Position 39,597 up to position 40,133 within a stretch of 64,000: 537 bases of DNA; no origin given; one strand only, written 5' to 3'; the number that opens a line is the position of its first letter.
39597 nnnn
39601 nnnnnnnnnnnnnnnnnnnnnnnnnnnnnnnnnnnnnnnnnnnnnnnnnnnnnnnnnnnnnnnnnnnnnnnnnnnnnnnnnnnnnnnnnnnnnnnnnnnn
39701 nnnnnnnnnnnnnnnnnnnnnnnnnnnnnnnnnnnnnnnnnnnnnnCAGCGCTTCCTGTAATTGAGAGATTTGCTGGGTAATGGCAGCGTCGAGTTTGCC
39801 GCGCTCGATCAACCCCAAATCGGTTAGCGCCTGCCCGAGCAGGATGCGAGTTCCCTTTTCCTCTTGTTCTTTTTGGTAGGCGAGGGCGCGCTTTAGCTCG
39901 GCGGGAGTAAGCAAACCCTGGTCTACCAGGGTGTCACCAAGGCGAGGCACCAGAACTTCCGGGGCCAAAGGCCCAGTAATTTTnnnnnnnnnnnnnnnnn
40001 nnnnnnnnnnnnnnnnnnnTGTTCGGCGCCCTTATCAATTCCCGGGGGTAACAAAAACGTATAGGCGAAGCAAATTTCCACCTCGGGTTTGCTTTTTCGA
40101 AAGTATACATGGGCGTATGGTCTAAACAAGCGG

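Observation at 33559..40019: Six-gene minus-strand array linking c-di-GMP sensing, two soluble kinases, two DNA-binding regulators and an HD-GYP phosphodiesterase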

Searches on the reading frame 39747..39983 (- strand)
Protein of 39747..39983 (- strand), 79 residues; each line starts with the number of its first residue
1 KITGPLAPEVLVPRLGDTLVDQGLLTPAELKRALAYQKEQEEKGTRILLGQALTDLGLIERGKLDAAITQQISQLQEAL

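Call 14: search_solved_structures(query=A2, max_evalue=10, show_alignments=4)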
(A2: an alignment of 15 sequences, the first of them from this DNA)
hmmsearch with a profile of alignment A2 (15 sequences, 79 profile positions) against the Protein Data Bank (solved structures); distinct sequences matched with E-value up to 10: 23.
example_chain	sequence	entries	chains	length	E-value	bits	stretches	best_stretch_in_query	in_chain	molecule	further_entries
6f8l_G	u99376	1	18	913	9.4e-13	51.2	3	14-71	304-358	Type IV pilus assembly protein PilF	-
5htl_A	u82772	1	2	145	2.6e-08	37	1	13-72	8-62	MSHA biogenesis protein MshE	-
6olj_C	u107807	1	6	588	4.9e-06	29.7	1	13-71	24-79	Type IV pilus biogenesis ATPase PilB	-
5tsg_B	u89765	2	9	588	4.9e-06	29.7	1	13-71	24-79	Type IV pilus biogenesis ATPase PilB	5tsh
5zfr_A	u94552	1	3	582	1e-05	28.6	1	14-71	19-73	Type IV pilus biogenesis ATPase PilB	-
3jc8_Ba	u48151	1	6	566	0.00012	25.2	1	14-71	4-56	Type IV-A pilus assembly ATPase PilB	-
6ejf_G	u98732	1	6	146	0.00036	23.7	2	15-39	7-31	Type IV pilus assembly protein PilF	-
8pe0_A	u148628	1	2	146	0.00051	23.2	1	42-71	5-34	c-di-GMP binding domain of the ATPase enzyme PilF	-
8pfa_A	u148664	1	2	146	0.00061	22.9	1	14-40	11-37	c-di-GMP binding domain of the ATPase enzyme PilF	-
9g1w_A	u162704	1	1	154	0.00086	22.5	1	14-67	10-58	Type IV pilus assembly ATPase PilB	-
8pdk_A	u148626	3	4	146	0.0017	21.6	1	45-71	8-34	c-di-GMP binding domain of the ATPase enzyme PilF | ATP-binding motif-containing protein pilF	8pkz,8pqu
9glg_A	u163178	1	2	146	0.0023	21.1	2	14-54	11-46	ATP-binding motif-containing protein pilF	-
6ejf_J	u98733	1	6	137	0.0023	21.1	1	14-47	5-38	Type IV pilus assembly protein PilF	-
9gl5_A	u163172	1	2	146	0.0097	19.1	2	14-68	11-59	ATP-binding motif-containing protein pilF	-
7z6h_G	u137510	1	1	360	0.51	13.6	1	4-34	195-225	Replication factor C subunit 5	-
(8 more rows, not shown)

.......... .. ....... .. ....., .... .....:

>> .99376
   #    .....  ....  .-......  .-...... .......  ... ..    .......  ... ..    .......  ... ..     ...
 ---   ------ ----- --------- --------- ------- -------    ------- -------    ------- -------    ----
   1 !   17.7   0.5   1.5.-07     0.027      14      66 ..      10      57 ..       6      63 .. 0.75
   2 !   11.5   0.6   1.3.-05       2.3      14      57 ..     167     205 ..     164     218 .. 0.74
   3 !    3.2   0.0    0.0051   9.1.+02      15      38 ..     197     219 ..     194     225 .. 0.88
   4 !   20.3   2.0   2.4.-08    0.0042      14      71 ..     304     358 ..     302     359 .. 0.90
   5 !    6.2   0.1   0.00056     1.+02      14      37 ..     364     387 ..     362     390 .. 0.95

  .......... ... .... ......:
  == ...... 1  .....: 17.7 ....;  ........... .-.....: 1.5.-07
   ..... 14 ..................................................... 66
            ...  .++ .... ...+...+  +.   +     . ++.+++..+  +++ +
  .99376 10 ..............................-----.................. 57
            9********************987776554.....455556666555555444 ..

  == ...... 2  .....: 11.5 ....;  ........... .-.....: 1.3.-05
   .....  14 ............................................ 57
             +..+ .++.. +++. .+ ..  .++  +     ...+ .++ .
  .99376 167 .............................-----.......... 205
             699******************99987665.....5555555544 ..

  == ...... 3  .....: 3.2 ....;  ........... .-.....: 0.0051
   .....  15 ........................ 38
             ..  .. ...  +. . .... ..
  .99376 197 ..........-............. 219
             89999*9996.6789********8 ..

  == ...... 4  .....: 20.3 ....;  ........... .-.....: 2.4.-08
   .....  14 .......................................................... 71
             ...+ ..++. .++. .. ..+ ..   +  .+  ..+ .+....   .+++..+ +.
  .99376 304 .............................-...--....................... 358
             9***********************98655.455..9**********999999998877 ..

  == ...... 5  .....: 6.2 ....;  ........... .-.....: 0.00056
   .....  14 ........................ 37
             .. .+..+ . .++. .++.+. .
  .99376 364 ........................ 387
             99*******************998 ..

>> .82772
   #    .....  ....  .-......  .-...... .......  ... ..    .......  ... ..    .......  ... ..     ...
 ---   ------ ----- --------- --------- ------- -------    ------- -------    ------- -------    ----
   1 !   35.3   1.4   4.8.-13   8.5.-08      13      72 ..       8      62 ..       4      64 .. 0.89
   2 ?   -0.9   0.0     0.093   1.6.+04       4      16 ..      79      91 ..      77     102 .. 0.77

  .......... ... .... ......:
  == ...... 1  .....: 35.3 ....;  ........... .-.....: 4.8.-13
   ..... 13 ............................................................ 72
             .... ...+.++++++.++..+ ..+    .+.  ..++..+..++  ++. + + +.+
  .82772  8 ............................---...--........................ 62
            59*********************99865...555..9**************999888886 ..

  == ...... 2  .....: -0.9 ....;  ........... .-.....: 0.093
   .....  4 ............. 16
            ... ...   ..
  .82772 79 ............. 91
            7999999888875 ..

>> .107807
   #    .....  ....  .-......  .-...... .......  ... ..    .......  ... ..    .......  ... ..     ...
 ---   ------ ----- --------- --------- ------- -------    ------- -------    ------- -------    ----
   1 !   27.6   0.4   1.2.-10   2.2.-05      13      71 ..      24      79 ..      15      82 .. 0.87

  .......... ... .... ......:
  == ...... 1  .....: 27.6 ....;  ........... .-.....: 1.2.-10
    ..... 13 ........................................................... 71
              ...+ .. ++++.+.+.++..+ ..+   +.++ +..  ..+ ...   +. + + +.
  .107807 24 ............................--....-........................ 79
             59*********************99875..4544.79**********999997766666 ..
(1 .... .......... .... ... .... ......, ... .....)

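Call 33: find_related_loci(query=A2, collection=metagenome_contigs, flank=10000)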
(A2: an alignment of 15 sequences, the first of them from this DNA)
Query A2 (79 aa) in metagenome_contigs; peptide patterns used: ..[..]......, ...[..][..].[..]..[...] (x = any residue, [..] = any of these).
598 stretches matched a pattern (row limit reached: there are more); 459 encode a relative of the query (tblastn E <= 1e-3); the best 80 are kept; 80 distinct loci.
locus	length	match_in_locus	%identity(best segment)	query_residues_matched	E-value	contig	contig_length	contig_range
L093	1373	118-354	82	1-79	2e-39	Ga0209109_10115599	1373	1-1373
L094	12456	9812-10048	80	1-79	1e-36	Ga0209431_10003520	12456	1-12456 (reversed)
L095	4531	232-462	75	3-79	1e-34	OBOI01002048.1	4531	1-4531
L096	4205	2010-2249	74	1-79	2e-33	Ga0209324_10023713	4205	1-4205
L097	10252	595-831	73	1-79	4e-33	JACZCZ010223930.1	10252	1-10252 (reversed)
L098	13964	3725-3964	73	1-79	6e-32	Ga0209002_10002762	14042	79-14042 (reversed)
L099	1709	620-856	67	1-79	1e-31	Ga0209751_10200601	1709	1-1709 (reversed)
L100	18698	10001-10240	70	1-79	3e-31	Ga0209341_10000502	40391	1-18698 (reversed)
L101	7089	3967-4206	70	1-79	3e-31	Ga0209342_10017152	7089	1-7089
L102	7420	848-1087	70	1-79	3e-31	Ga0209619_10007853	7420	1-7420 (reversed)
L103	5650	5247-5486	70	1-79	3e-31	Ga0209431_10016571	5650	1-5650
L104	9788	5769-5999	69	3-79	5e-29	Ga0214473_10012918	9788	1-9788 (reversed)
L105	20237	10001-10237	61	1-79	6e-27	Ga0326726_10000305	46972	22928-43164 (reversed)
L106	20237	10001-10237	59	1-79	6e-27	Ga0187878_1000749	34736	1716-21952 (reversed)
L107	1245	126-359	62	2-79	5e-27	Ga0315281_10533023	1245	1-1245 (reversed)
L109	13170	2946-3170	64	5-79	1e-26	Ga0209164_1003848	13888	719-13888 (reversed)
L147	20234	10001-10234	60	2-79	3e-24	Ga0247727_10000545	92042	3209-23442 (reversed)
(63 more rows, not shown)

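Call 38: search_protein_families(library=pfam, proteins=[L109:7570-11622:+, L147:7464-9134:+, L147:9863-11044:+], max_evalue=0.001)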
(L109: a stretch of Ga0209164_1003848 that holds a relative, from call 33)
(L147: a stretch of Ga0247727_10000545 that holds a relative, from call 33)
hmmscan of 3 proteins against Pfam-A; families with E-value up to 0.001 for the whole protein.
L109:7570-11622:+ (1350 aa): 15 families
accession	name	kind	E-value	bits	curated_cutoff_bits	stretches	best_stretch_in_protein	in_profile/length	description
PF13426.13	PAS_9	-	3.3e-51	172.3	27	4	150-242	1-103/103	PAS domain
PF00989.32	PAS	-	2.5e-47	160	22.6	4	384-491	1-109/113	PAS fold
PF13185.12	GAF_2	-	4.6e-42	143.9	28.6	3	840-975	3-136/136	GAF domain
PF01590.32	GAF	-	2.4e-40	138.6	22.4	3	841-974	2-133/133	GAF domain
PF08448.16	PAS_4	-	6.3e-39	133.1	23.1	3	266-374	6-110/110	PAS fold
PF13188.13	PAS_8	-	3.3e-38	128.8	21.8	3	141-185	2-46/65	PAS domain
PF13487.12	HD_5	-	1.8e-36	125.9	27.2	1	1173-1335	5-170/170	HD domain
PF13492.12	GAF_3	-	1.8e-34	119.4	27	3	848-976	9-129/129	GAF domain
PF08447.18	PAS_3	-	1.4e-23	83.4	25.6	2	280-361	4-84/89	PAS fold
PF01966.28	HD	-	1.3e-18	67.8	22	1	1184-1303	3-115/116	HD domain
PF24820.1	Diguanyl_cycl_sensor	-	8.1e-18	64.8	28.1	2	268-315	9-55/109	Diguanylate cyclase-like sensor domain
PF00072.30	Response_reg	-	4.3e-11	43.4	30.2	1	14-122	1-110/111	Response regulator receiver domain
PF11849.14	DUF3369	-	1.9e-09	38.5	27.2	1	624-787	15-167/168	Domain of unknown function (DUF3369)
PF12860.13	PAS_7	-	1.7e-06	28.6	27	1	391-501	2-113/115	PAS fold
PF20161.5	VpsR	-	0.00085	19.5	23.7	0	9-122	8-120/121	VpsR domain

L147:7464-9134:+ (556 aa): 4 families
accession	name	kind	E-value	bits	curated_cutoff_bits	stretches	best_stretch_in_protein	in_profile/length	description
PF01743.26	PolyA_pol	-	1.3e-18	67.9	23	1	83-199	1-126/126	Poly A polymerase head domain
PF12627.12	PolyA_pol_RNAbd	-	5e-14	52.2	22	1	224-285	1-62/64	Probable RNA and SrmB- binding site of polymerase A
PF13735.12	tRNA_NucTran2_2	-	6.1e-08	33.2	27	1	505-546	105-146/149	tRNA nucleotidyltransferase domain 2 putative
PF01966.28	HD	-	1.2e-07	32.4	22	1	361-466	24-114/116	HD domain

L147:9863-11044:+ (393 aa): 2 families
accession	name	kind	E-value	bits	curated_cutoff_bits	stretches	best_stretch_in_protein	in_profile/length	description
PF02518.31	HATPase_c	-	3.7e-27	95.4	26.4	1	270-380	2-110/111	Histidine kinase-, DNA gyrase B-, and HSP90-like ATPase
PF00512.31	HisKA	-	1.8e-17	63.6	26.9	1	156-218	2-61/66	His Kinase A (phospho-acceptor) domain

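Call 61: predict_structure(alignment_id=A2)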
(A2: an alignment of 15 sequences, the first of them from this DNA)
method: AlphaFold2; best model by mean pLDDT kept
length: 79 residues; sequences in the alignment: 15
mean_pLDDT: 81.1   pTM: 0.65
mean pLDDT of the five models: 81.1, 79.4, 78.7, 75.6, 72.5
residues with pLDDT >= 90: 29; 70-90: 35; 50-70: 6; < 50: 9
segments of 3 or more residues with pLDDT < 50: 1-9
pLDDT, mean of each block of 10 residues (from residue 1): 43 79 91 94 90 92 86 73
secondary structure, 60 per line:
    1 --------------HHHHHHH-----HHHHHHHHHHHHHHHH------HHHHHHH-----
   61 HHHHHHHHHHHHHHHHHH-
elements in order: H15-21 H27-42 H49-55 H61-78

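Call 64: fold_search(model_id=the predicted structure, library=pdb)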
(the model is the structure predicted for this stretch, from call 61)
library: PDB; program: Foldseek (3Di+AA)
matches with E <= 10: 34; with E <= 0.001: 0
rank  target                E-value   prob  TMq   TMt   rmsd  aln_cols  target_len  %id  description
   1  5htl_B                1.9e-02  1.00  0.61  0.36   2.2        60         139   38  Structure of MshE with cdg (released 2016-10-05)
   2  5htl_A                6.2e-02  1.00  0.63  0.36   2.3        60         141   37  Structure of MshE with cdg (released 2016-10-05)
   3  8pfa_A                1.3e-01  1.00  0.57  0.34   2.0        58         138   36  X-ray structure of the Thermus thermophilus K167R mutant of the PilF-GSPIIB domain in the c-di-GMP bound state (released 2024-06-26)
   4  8pdk_A                1.6e-01  1.00  0.57  0.34   2.0        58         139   34  X-ray structure of the Thermus thermophilus PilF-GSPIIB domain in the c-di-GMP bound state (released 2024-06-26)
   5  9glg_A                1.7e-01  1.00  0.57  0.34   2.0        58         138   33  X-ray structure of the Thermus thermophilus Q218E mutant of the PilF-GSPIIB domain in the c-di-GMP bound state (released 2025-06-25)
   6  9gl5_A                1.8e-01  0.99  0.57  0.34   2.0        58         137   33  X-ray structure of the Thermus thermophilus Q190E mutant of the PilF-GSPIIB domain in the c-di-GMP bound state (released 2025-06-25)
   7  9glg_B                2.8e-01  0.98  0.54  0.33   2.2        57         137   33  X-ray structure of the Thermus thermophilus Q218E mutant of the PilF-GSPIIB domain in the c-di-GMP bound state (released 2025-06-25)
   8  7lkm_B                2.4e+00  0.69  0.58  0.33   1.9        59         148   19  The PilB(N-terminal_P70S mutant)-PilZ complex of the Type IV pilus from Xanthomonas citri (released 2021-08-11)
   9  7lkn_A                3.0e+00  0.60  0.58  0.33   1.9        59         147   19  The PilB(N-terminal_P70S mutant)-PilZ complex (SeMet) (released 2021-08-11)
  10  9a4a_A                3.7e+00  0.06  0.27  0.24  12.6        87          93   15  Model of YLAN-FUR by crosslinking MS and deep learning (released 2024-09-18)
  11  4e22                  4.4e+00  0.14  0.34  0.13   8.9        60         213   13  Structure of cytidine monophosphate kinase from Yersinia pseudotuberculosis (released 2012-12-19)
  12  5hyl_C                4.4e+00  0.06  0.28  0.17  10.8        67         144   25  Crystal structure of DR2231_E47A mutant in complex with dUMPNPP and magnesium (released 2016-10-26)
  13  1i0a_C                5.0e+00  0.10  0.37  0.09   4.5        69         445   17  CRYSTAL STRUCTURE OF WILD TYPE TURKEY DELTA 1 CRYSTALLIN (EYE LENS PROTEIN) (released 2001-04-21)
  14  2odm_B                5.0e+00  0.04  0.28  0.27  10.8        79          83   20  Crystal structure of S. aureus YlaN, an essential leucine rich protein involved in the control of cell shape (released 2007-06-05)
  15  7qnm_C                5.7e+00  0.12  0.42  0.18   4.4        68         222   13  Crystallization and structural analyses of ZgHAD, a L-2-haloacid dehalogenase from the marine Flavobacterium Zobellia  (released 2022-12-21)
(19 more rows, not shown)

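Call 73: search_protein_representatives(alignment_id=A2)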
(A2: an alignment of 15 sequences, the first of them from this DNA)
Query: 15 sequences, 79 profile positions. Proteins with E-value up to 0.001 (for the whole library): 4522; up to 1e-10: 486; up to 1e-30: 3. The best 150 are listed.
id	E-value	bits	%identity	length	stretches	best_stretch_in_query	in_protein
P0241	4.8e-39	148.3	-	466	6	15-71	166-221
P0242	3.2e-33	129.6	-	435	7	15-71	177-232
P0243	4.6e-31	122.7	-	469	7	15-71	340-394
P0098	1.8e-30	120.9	-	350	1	2-79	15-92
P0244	2.6e-30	120.3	-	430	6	15-75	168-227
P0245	5.7e-30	119.2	-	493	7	15-71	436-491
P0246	3.8e-29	116.6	-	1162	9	14-77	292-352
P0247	1.2e-28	114.9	-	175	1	4-79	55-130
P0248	2.2e-28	114.1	-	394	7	14-59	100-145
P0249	3.5e-28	113.5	-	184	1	2-79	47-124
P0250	5.4e-28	112.9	-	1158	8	14-69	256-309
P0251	6.8e-28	112.6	-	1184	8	14-71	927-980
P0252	1.1e-27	111.9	-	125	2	4-79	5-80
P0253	1.2e-27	111.8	-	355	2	5-79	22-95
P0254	2.1e-27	111.0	-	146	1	2-79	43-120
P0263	5.0e-26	106.6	-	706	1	4-79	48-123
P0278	2.5e-24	101.1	-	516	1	4-79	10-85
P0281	6.8e-24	99.7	-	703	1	5-79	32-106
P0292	3.3e-23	97.5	-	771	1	4-79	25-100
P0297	8.7e-23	96.2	-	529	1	4-79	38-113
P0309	6.8e-22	93.3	-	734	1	4-79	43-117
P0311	1.7e-21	92.1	-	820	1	9-79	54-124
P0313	1.9e-21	91.9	-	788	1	6-79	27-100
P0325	6.5e-21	90.2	-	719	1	9-79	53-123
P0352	2.1e-19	85.4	-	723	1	3-79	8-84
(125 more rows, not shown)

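Call 74: search_protein_families(library=pfam, proteins=[P0263, P0281, P0292, P0309, P0311, P0313, P0325, P0352, P0278, P0297], max_evalue=0.0001)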
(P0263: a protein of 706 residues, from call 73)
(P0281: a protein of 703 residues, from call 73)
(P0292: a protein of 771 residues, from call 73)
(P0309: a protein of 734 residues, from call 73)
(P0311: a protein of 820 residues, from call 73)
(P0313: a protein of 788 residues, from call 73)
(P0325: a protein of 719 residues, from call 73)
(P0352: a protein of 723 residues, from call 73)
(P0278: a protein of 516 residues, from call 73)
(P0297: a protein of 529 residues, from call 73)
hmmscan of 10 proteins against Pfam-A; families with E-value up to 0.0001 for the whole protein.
P0263 (706 aa): 3 families
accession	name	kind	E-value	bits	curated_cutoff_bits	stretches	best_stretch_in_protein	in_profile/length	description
PF13185.12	GAF_2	-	2.1e-34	119.1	28.6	2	502-641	1-135/136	GAF domain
PF01590.32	GAF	-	1.5e-29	103.6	22.4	2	504-640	1-132/133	GAF domain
PF13492.12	GAF_3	-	3.6e-16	60.2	27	2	164-294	2-124/129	GAF domain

P0281 (703 aa): 3 families
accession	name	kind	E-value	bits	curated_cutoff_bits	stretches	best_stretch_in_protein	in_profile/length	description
PF13185.12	GAF_2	-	1.9e-36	125.7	28.6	2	144-284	1-135/136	GAF domain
PF01590.32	GAF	-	1.8e-31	109.9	22.4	2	147-282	2-131/133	GAF domain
PF13492.12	GAF_3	-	2.6e-22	80.1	27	2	146-286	1-129/129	GAF domain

P0292 (771 aa): 3 families
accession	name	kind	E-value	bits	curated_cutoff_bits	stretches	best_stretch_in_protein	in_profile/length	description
PF13185.12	GAF_2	-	1.1e-34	119.9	28.6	2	518-656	3-136/136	GAF domain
PF01590.32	GAF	-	1.3e-30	107.1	22.4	2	521-655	4-133/133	GAF domain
PF13492.12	GAF_3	-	5.4e-16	59.6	27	0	272-311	90-129/129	GAF domain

P0309 (734 aa): 3 families
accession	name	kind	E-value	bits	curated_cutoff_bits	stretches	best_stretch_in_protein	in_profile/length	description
PF13185.12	GAF_2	-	2.4e-36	125.4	28.6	2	156-296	2-136/136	GAF domain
PF01590.32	GAF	-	1.3e-32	113.6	22.4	2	158-293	2-131/133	GAF domain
PF13492.12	GAF_3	-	4.9e-23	82.4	27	2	157-297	1-129/129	GAF domain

P0311 (820 aa): 3 families
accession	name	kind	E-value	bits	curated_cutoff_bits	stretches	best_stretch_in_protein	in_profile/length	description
PF13185.12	GAF_2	-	6.4e-34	117.5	28.6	2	536-695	3-135/136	GAF domain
PF01590.32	GAF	-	3.1e-30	105.9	22.4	2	607-695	48-133/133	GAF domain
PF13492.12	GAF_3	-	7.2e-16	59.2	27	1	649-697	82-129/129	GAF domain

P0313 (788 aa): 3 families
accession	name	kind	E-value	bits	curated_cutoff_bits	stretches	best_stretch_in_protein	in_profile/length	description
PF13185.12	GAF_2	-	2.7e-24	86.4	28.6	1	570-710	2-135/136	GAF domain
PF01590.32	GAF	-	1.6e-21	77.7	22.4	2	622-710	51-133/133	GAF domain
PF13492.12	GAF_3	-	1.7e-11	45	27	0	661-711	79-128/129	GAF domain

P0325 (719 aa): 3 families
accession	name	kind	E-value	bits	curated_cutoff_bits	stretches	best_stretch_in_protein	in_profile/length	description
PF13185.12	GAF_2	-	4.1e-27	95.5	28.6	2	499-637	2-135/136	GAF domain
PF01590.32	GAF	-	4.8e-21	76.1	22.4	2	538-637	35-133/133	GAF domain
PF13492.12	GAF_3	-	5.1e-13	50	27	1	163-300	1-129/129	GAF domain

P0352 (723 aa): 3 families
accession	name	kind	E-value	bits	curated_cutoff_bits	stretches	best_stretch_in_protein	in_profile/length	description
PF13185.12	GAF_2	-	2.8e-32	112.2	28.6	2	489-627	2-135/136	GAF domain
PF01590.32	GAF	-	3.7e-29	102.4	22.4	2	492-625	3-131/133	GAF domain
PF13492.12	GAF_3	-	6.1e-17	62.7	27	2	510-629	21-129/129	GAF domain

P0278 (516 aa): 3 families
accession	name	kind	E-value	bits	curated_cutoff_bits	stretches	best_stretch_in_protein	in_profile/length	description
PF13185.12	GAF_2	-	1e-27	97.4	28.6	2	300-438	2-135/136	GAF domain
PF01590.32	GAF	-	7.8e-25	88.4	22.4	2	325-437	23-132/133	GAF domain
PF13492.12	GAF_3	-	2e-11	44.9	27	1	322-440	22-129/129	GAF domain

P0297 (529 aa): 3 families
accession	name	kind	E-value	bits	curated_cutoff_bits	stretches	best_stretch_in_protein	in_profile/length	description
PF13185.12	GAF_2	-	9.9e-18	65.1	28.6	1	318-456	2-135/136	GAF domain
PF01590.32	GAF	-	1.9e-15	58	22.4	1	319-456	1-133/133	GAF domain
PF13492.12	GAF_3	-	3.1e-11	44.2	27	1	409-458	81-129/129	GAF domain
